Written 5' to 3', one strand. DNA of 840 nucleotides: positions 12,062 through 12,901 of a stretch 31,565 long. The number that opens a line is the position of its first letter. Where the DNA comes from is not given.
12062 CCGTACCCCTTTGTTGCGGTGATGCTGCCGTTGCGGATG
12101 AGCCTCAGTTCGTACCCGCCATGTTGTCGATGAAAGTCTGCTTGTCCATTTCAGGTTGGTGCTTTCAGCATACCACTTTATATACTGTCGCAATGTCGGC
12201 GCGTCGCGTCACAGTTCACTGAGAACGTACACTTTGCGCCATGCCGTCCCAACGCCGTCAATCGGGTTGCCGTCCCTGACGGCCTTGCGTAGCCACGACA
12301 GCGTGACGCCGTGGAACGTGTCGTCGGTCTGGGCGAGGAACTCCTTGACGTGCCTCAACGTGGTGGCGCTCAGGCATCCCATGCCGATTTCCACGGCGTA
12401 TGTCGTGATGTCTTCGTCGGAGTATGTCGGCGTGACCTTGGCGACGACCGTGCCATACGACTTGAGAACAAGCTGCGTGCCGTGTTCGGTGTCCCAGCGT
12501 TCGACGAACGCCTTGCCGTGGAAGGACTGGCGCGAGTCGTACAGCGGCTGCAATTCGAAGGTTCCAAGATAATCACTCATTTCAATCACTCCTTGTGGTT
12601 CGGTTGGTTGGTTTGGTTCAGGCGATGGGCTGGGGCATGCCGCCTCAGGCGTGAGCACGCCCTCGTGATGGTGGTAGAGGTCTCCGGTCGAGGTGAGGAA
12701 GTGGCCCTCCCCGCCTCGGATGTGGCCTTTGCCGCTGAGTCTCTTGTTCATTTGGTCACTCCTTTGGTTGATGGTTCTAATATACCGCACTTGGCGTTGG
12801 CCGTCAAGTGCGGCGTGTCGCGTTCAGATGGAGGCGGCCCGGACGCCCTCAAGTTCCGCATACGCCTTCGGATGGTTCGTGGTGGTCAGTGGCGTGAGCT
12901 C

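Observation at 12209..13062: Tandemly duplicated promoter-operator-leader-small-gene cassettes at the start of the early arm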

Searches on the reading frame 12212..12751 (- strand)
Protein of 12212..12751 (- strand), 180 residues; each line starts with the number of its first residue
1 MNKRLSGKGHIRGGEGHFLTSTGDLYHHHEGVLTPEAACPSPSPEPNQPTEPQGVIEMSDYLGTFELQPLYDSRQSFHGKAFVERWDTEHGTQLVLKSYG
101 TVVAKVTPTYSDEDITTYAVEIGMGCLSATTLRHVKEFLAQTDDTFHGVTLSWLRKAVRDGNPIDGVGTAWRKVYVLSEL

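Call 13: search_protein_families(library=pfam, proteins=[window:12212-12751:-], max_evalue=0.1)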
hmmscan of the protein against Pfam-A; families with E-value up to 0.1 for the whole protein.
window:12212-12751:- (180 aa): 0 families

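Call 14: search_protein_families(library=phrogs, proteins=[window:12212-12751:-], max_evalue=0.01)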
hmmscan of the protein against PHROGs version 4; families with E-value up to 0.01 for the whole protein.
window:12212-12751:- (180 aa): 2 families
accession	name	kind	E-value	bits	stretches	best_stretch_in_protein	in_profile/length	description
phrog_4264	-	unknown function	4e-17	63.3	1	64-144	9-77/93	-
phrog_5643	-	unknown function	0.0019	18.9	1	94-142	20-60/79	-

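Call 24: find_homologous_proteins(query=window:12212-12751:-, max_evalue=0.001)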
Query window:12212-12751:- (180 aa): 719 proteins with E <= 0.001 among 782 candidates; the best 120 are listed.
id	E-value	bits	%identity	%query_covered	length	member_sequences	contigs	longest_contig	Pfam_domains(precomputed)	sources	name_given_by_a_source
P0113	1.7e-115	401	98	100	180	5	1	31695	PF26096.1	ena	-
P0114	1.5e-111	388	94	100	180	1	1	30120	PF26096.1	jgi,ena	jgi:hypothetical protein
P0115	5.5e-111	386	94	100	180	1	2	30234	PF26096.1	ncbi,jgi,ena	jgi:hypothetical protein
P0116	6.0e-110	383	94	100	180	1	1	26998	PF26096.1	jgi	jgi:hypothetical protein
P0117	2.0e-109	381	94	100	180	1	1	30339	PF26096.1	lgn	-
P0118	6.4e-109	380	93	100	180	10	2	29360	PF26096.1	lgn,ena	-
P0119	4.0e-105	367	89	100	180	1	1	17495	PF26096.1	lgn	-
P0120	6.0e-104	364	89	100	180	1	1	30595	PF26096.1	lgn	-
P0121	9.3e-100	350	86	100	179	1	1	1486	PF26096.1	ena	-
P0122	4.4e-98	344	85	100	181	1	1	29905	PF26096.1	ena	-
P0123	6.3e-96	337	82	100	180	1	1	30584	PF26096.1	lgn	-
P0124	8.9e-96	337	84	98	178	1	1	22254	PF26096.1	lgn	-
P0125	4.7e-95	335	83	100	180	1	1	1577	PF26096.1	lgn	-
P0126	2.1e-92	326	82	100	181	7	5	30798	PF26096.1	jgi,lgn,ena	jgi:hypothetical protein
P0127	7.7e-92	324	82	100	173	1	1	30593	PF26096.1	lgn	-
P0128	2.2e-89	316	79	100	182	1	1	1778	PF26096.1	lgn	-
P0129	3.0e-89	316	80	100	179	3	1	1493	PF26096.1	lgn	-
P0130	3.2e-89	316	79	100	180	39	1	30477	PF26096.1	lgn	-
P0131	4.1e-89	315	80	100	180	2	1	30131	PF26096.1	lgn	-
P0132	1.3e-88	314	79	100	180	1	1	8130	PF26096.1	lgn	-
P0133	4.0e-88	312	78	100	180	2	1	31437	PF26096.1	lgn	-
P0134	8.1e-88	311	78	100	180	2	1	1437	PF26096.1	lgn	-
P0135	3.8e-87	309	78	100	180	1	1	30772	PF26096.1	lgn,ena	-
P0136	6.0e-87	308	78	100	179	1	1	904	PF26096.1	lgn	-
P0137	4.5e-86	305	78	100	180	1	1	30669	PF26096.1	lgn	-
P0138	1.3e-85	304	77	100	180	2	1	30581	PF26096.1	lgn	-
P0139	1.4e-85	304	78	100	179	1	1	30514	PF26096.1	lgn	-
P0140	3.0e-85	303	78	100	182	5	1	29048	PF26096.1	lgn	-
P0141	5.2e-85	302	77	100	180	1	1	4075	PF26096.1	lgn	-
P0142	5.3e-85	302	77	100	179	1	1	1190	PF26096.1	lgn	-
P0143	1.2e-84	301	78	100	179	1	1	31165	PF26096.1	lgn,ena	-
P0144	1.6e-84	300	78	100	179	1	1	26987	PF26096.1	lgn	-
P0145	5.3e-84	298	77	100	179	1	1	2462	PF26096.1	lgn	-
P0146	5.8e-84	298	76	100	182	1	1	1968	PF26096.1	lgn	-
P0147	7.4e-84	298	78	100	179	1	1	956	PF26096.1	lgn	-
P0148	8.6e-84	298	75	100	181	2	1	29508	PF26096.1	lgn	-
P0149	9.2e-84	298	77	100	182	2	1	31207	PF26096.1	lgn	-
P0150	1.0e-83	298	74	100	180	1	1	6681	PF26096.1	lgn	-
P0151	1.7e-83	297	77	100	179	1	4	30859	PF26096.1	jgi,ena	jgi:hypothetical protein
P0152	1.9e-83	297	76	100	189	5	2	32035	PF26096.1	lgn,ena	-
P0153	5.0e-83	295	77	100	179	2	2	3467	PF26096.1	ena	-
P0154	5.6e-83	295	76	100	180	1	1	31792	PF26096.1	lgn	-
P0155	5.8e-83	295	76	100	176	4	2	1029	PF26096.1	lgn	-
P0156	9.2e-83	294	76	100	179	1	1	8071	PF26096.1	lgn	-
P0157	9.3e-83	294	75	100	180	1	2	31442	PF26096.1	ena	-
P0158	1.2e-82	294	76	100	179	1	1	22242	PF26096.1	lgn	-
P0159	1.3e-82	294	77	100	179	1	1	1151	PF26096.1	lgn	-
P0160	2.1e-82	293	75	100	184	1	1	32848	PF26096.1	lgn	-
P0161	2.2e-82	293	77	100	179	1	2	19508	PF26096.1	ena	-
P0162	2.8e-82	293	75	100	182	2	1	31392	PF26096.1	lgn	-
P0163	3.5e-82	293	75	98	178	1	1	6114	PF26096.1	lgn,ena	-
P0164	5.1e-82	292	76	100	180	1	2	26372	PF26096.1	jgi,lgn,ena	jgi:hypothetical protein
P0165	5.2e-82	292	75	100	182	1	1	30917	PF26096.1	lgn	-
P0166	5.2e-82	292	75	100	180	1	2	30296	PF26096.1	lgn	-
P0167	6.8e-82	292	77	100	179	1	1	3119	PF26096.1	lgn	-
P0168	8.8e-82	291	77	100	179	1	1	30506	PF26096.1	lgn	-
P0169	2.1e-81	290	75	100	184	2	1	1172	PF26096.1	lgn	-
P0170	3.4e-81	289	76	100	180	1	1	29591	PF26096.1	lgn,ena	-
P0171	4.1e-81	289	76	100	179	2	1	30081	PF26096.1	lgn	-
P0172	4.3e-81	289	76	100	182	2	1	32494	PF26096.1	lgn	-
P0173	5.8e-81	289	76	100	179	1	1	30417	PF26096.1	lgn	-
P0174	5.8e-81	289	75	100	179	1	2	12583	PF26096.1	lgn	-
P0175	1.6e-80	287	74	100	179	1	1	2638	PF26096.1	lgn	-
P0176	1.9e-80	287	72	100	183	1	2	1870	PF26096.1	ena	-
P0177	3.4e-80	286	76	100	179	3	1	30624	PF26096.1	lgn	-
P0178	2.1e-79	284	74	100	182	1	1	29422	PF26096.1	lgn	-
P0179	2.5e-79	283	77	98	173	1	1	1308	PF26096.1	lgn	-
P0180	4.0e-79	283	74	100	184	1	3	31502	PF26096.1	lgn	-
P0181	1.0e-78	281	73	100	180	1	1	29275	PF26096.1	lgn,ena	-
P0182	1.1e-78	281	73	100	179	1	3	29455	PF26096.1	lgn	-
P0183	2.4e-78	280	73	100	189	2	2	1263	PF26096.1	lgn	-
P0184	2.7e-78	280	72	100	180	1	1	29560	PF26096.1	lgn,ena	-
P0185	3.1e-78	280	73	100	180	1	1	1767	PF26096.1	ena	-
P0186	3.4e-78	280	73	100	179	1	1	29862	PF26096.1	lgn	-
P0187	3.4e-78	280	70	100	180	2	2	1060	PF26096.1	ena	-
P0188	6.5e-78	279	89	79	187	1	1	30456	PF26096.1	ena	-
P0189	1.9e-77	277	71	100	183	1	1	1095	PF26096.1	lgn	-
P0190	5.4e-77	276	73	100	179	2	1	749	PF26096.1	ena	-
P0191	6.1e-77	275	73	100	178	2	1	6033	PF26096.1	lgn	-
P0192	1.2e-76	274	70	100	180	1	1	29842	PF26096.1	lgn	-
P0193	1.4e-76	274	71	98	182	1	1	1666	PF26096.1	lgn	-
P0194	1.5e-76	274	72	100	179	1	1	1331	PF26096.1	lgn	-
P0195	5.7e-76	272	72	100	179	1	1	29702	PF26096.1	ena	-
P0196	4.1e-74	266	71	100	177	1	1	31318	PF26096.1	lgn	-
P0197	4.6e-74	266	68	100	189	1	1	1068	PF26096.1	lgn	-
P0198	5.6e-73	263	69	100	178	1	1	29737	PF26096.1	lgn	-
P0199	6.2e-73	262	68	100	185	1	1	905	PF26096.1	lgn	-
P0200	9.8e-73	262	96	68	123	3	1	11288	PF26096.1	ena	-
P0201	1.9e-72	261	96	68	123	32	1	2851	PF26096.1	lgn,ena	-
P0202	2.0e-70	254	94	68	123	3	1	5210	PF26096.1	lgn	-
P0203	2.2e-70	254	68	100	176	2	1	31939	PF26096.1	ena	-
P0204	1.1e-69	252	94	68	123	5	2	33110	PF26096.1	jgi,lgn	jgi:hypothetical protein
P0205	2.2e-69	251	92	68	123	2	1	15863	PF26096.1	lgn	-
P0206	5.1e-69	250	68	100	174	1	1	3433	PF26096.1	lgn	-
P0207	1.5e-68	248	92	68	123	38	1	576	PF26096.1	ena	-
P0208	3.4e-68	247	66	100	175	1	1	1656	PF26096.1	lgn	-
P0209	2.2e-66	241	61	100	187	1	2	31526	PF26096.1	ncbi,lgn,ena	-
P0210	2.3e-66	241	66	100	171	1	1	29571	PF26096.1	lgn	-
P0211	1.2e-65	239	64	100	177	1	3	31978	PF26096.1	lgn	-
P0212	2.3e-65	238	67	100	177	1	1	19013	PF26096.1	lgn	-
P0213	2.4e-65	238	65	100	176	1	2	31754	PF26096.1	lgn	-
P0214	2.7e-65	238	65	100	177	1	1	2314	PF26096.1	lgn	-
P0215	4.3e-65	237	64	100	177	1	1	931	PF26096.1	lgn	-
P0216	1.0e-64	236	65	100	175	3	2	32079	PF26096.1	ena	-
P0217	1.5e-64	235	86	68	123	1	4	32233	PF26096.1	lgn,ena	-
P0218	2.8e-64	234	64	100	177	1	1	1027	PF26096.1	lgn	-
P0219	9.3e-64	233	66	100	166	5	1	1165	PF26096.1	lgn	-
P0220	9.9e-64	232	84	68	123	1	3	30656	PF26096.1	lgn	-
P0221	1.1e-63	232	63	100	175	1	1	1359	PF26096.1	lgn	-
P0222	1.1e-63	232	66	100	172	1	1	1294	PF26096.1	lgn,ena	-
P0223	2.5e-63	231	85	68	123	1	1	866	PF26096.1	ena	-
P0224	5.3e-63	230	63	100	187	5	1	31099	PF26096.1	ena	-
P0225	1.3e-62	229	86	68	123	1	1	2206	PF26096.1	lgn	-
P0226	1.6e-62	228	62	100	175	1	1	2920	PF26096.1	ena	-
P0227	1.7e-62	228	59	100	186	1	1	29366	PF26096.1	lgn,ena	-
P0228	2.8e-62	228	63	100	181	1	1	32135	PF26096.1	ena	-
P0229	8.3e-62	226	82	68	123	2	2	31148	PF26096.1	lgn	-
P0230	1.6e-61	225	63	100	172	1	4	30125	PF26096.1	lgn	-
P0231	2.6e-61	225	84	68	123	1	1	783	PF26096.1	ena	-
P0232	7.6e-61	223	64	100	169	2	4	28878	PF26096.1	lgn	-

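Call 28: search_solved_structures(query=window:12212-12751:-, max_evalue=10)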
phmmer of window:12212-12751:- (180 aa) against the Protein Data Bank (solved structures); distinct sequences matched with E-value up to 10: 6.
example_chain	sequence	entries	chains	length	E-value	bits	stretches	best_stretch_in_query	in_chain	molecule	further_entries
9is6_H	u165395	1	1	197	0.29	14.1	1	59-141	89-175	COP9 signalosome complex subunit 8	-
9ay5_A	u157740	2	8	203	1.2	12.1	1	108-169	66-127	Tub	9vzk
1rw1_A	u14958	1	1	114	1.6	11.6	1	80-122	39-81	conserved hypothetical protein yffB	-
5y8c_A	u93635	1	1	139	2.1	11.3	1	27-72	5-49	Bromodomain-containing protein 4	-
5yqx_A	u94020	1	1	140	2.1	11.3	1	27-72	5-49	Bromodomain-containing protein 4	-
5coi_A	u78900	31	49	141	2.1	11.2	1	27-72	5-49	Bromodomain-containing protein 4 | BRD4_HUMAN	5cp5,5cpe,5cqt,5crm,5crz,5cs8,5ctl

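Call 29: search_protein_families(library=ncbifam, proteins=[window:12212-12751:-], max_evalue=1)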
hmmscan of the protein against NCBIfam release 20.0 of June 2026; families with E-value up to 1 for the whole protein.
window:12212-12751:- (180 aa): 0 families

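Call 40: predict_structure(alignment_id=A1)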
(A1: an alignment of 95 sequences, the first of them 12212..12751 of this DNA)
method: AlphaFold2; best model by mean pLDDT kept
length: 180 residues; sequences in the alignment: 95
mean_pLDDT: 80.3   pTM: 0.65
mean pLDDT of the five models: 80.3, 79.2, 78.9, 77.1, 77.0
residues with pLDDT >= 90: 91; 70-90: 49; 50-70: 18; < 50: 22
segments of 3 or more residues with pLDDT < 50: 38-57
pLDDT, mean of each block of 10 residues (from residue 1): 58 72 73 60 32 48 92 76 94 95 96 92 91 95 94 96 85 93
secondary structure, 60 per line:
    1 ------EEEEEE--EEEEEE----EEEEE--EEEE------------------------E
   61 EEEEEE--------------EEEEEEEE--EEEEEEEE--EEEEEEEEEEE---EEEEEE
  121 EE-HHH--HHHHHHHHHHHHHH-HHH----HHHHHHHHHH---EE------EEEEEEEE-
elements in order: E7-12 E15-20 E25-29 E32-35 E60-66 E81-88 E91-98 E101-111 E115-122 H129-142 H151-160 E172-179

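Call 43: fold_search(model_id=the predicted structure, library=pdb)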
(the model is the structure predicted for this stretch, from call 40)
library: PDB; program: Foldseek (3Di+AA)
matches with E <= 10: 587; with E <= 0.001: 0
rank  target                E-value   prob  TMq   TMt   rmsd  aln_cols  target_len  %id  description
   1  5jq4_B                1.1e-01  0.44  0.20  0.24   9.3        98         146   10  Structure of a GNAT acetyltransferase SACOL1063 from Staphylococcus aureus (released 2016-06-29)
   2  3dns_A                1.2e-01  0.94  0.26  0.34   3.5        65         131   12  The N-terminal domain of Ribosomal-protein-alanine acetyltransferase from Clostridium acetobutylicum ATCC 824 (released 2008-09-02)
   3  7wx5                  1.7e-01  0.63  0.19  0.13   5.0        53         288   13  a Legionella acetyltransferase effector VipF (released 2023-02-22)
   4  8kes_E                1.8e-01  0.08  0.14  0.12  19.9       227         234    9  Cryo-EM structure of HRD1-SEL1LX3-XTP3B complex in C1 symmetry (released 2025-02-19)
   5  2qr5_A                2.6e-01  0.33  0.18  0.08   9.4       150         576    9  Aeropyrum pernix acylaminoacyl peptidase, H367A mutant (released 2008-05-20)
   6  9cnx_B                3.4e-01  0.18  0.17  0.10  11.6       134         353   13  CryoEM structure of BAM in complex with the PTB1 closed-state inhibitor (in DDM detergent) (released 2024-12-25)
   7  8qpv_B                3.4e-01  0.13  0.14  0.08  15.6       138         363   14  Handover Complex: BAM bound OmpX and extended SurA (released 2024-09-25)
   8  6d6y                  3.6e-01  0.57  0.22  0.09   3.3        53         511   15  AprA Methyltransferase 2 - GNAT didomain in complex with SAH (released 2018-05-09)
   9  6b3a                  3.6e-01  0.54  0.21  0.07   3.3        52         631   15  AprA Methyltransferase 1 - GNAT didomain in complex with Mn2+ and SAM (released 2017-11-15)
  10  6b3b                  3.8e-01  0.51  0.24  0.08   6.5        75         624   15  AprA Methyltransferase 1 - GNAT in complex with Mn2+ , SAM, and Malonate (released 2017-11-15)
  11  8iyo_B                4.0e-01  0.23  0.21  0.22  11.3       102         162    6  Crystal structure of a protein acetyltransferase, HP0935, acetyl-CoA bound form (released 2024-04-10)
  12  8pz2_B                4.2e-01  0.14  0.15  0.08  13.2       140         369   14  Wait Complex: Lateral open BAM bound Extended SurA (released 2024-09-25)
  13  1y9k_B                4.5e-01  0.47  0.20  0.22   5.3        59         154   15  IAA acetyltransferase from Bacillus cereus ATCC 14579 (released 2005-02-01)
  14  3dsb_A                4.5e-01  0.35  0.22  0.25   4.3        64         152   17  The crystal structure of a possible acetyltransferase from Clostridium difficile 630 (released 2008-09-09)
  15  7wx7                  4.5e-01  0.30  0.23  0.16   7.7        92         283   11  complex of a legionella acetyltransferase VipF and COA/ACO (released 2023-02-22)
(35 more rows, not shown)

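Call 44: fold_search(model_id=the predicted structure, library=viral)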
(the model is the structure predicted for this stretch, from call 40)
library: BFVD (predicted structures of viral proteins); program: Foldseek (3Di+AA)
matches with E <= 10: 743; with E <= 0.001: 1
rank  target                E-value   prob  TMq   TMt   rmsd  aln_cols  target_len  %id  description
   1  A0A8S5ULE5            8.6e-17  1.00  0.65  0.94   1.4       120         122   67  DUF8033 domain-containing protein [Siphoviridae sp. ctICF6]
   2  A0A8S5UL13            2.2e-03  1.00  0.20  0.74   3.9        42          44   60  Uncharacterized protein [Siphoviridae sp. ctICF6]
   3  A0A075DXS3            2.1e-02  1.00  0.38  0.57   4.5       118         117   20  (no name in the UniProt tables at hand)
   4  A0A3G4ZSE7            3.6e-02  0.77  0.18  0.23  14.5       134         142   13  Uncharacterized protein [Barrevirus sp.]
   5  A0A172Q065            4.5e-02  0.51  0.21  0.24  11.3       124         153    6  Uncharacterized protein [Acinetobacter phage vB_AbaM_ME3]
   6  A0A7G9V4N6            4.7e-02  0.30  0.21  0.17  16.7       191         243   12  (no name in the UniProt tables at hand)
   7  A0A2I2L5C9            6.6e-02  0.41  0.22  0.21  14.8       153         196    9  Uncharacterized protein [Orpheovirus IHUMI-LCC2]
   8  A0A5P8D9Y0            9.8e-02  0.44  0.24  0.11  16.8       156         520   10  N-acetyltransferase domain-containing protein [Gordonia phage OhMyWard]
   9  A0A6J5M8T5            1.0e-01  0.14  0.16  0.07  16.8       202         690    8  Uncharacterized protein [uncultured Caudovirales phage]
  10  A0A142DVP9            1.1e-01  0.44  0.23  0.37  16.5       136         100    7  PxGV-Corf55 protein [Plutella xylostella granulovirus]
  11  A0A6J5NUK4            1.1e-01  0.44  0.23  0.29   9.1       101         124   10  Uncharacterized protein [uncultured Caudovirales phage]
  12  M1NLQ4                1.2e-01  0.21  0.20  0.18   9.3       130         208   10  Uncharacterized protein [Moumouvirus goulette]
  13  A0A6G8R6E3            1.4e-01  0.69  0.21  0.39   6.1        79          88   30  DUF8033 domain-containing protein [Synechococcus phage S-H34]
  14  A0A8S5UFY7            1.4e-01  0.90  0.23  0.29   4.8        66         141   18  Acetyltransferase domain containing protein [Myoviridae sp. ctshb19]
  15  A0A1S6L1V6            1.5e-01  0.38  0.24  0.18   9.0       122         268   13  (no name in the UniProt tables at hand)
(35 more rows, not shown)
